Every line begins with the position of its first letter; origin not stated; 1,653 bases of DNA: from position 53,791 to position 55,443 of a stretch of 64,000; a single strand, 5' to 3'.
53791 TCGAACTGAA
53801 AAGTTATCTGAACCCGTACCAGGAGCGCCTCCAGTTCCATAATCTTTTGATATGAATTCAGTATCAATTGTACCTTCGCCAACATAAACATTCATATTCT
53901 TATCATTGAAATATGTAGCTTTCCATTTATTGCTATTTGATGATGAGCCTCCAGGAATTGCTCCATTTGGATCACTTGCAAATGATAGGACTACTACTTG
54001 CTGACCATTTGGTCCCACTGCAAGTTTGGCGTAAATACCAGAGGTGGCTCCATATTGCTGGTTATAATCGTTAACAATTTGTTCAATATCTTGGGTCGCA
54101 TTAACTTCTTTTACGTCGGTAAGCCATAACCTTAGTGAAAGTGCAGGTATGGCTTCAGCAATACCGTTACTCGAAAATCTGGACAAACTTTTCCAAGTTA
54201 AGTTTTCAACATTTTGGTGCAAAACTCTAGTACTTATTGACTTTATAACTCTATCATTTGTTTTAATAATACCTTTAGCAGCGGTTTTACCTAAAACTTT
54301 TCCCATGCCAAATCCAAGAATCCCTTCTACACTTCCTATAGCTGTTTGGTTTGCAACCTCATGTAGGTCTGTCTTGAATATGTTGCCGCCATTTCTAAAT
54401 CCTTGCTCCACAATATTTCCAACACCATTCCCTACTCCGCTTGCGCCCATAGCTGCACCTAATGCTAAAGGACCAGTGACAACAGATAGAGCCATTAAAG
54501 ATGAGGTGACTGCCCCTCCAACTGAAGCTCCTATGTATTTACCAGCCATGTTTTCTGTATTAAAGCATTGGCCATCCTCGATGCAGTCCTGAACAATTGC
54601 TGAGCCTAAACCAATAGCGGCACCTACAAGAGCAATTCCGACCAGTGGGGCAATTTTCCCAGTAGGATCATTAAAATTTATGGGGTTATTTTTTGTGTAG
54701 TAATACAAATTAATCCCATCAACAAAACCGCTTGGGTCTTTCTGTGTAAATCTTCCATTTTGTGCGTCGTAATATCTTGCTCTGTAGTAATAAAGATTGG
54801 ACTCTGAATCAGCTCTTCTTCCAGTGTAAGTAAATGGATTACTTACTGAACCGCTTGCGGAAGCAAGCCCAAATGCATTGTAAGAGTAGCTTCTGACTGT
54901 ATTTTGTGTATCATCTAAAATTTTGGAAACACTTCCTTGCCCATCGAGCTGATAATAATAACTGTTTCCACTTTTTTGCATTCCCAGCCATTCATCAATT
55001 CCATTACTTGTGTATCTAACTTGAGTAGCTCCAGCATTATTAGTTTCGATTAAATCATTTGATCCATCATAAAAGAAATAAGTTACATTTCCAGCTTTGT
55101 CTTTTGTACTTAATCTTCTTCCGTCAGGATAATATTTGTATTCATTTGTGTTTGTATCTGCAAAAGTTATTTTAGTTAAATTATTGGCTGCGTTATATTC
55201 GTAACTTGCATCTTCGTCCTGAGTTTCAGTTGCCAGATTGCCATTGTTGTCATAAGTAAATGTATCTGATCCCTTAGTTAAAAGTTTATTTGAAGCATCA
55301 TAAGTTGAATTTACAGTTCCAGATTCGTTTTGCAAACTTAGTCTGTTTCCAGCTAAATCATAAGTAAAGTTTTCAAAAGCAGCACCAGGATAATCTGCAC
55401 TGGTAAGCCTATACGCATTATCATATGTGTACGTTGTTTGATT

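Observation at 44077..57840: RHS/YD-repeat protein carrying a ~3,500-aa modular fibre where a toxin domain would normally sit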

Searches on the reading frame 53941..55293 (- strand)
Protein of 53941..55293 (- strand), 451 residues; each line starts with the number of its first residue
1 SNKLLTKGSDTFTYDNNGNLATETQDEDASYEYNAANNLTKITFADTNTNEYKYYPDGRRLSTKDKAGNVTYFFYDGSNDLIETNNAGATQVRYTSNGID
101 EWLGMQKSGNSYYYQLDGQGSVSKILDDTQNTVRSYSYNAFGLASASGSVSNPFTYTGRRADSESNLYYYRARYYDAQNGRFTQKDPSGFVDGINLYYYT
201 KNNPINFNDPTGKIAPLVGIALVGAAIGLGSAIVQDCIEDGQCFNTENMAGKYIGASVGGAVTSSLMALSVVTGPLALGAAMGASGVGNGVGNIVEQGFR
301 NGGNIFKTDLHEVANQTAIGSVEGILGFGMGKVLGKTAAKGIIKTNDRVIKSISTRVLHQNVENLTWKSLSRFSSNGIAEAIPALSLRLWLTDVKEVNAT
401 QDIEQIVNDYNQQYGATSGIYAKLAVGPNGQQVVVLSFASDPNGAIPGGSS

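Call 16: find_related_loci(query=window:53941-55293:-, collection=genome_contigs, flank=10000)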
Query window:53941-55293:- (451 aa) in genome_contigs; peptide patterns used: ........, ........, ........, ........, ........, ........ (x = any residue, [..] = any of these).
65 stretches matched a pattern; 1 encode a relative of the query (tblastn E <= 1e-3); 1 distinct loci.
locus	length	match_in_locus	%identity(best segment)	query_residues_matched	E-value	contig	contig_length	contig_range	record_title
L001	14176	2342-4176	37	2-234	4e-34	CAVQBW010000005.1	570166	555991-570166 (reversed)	MAG: uncultured Acidobacteriaceae bacterium isolate MFD01188.bin.1.51 genome assembly, contig: contig_7125, whole genome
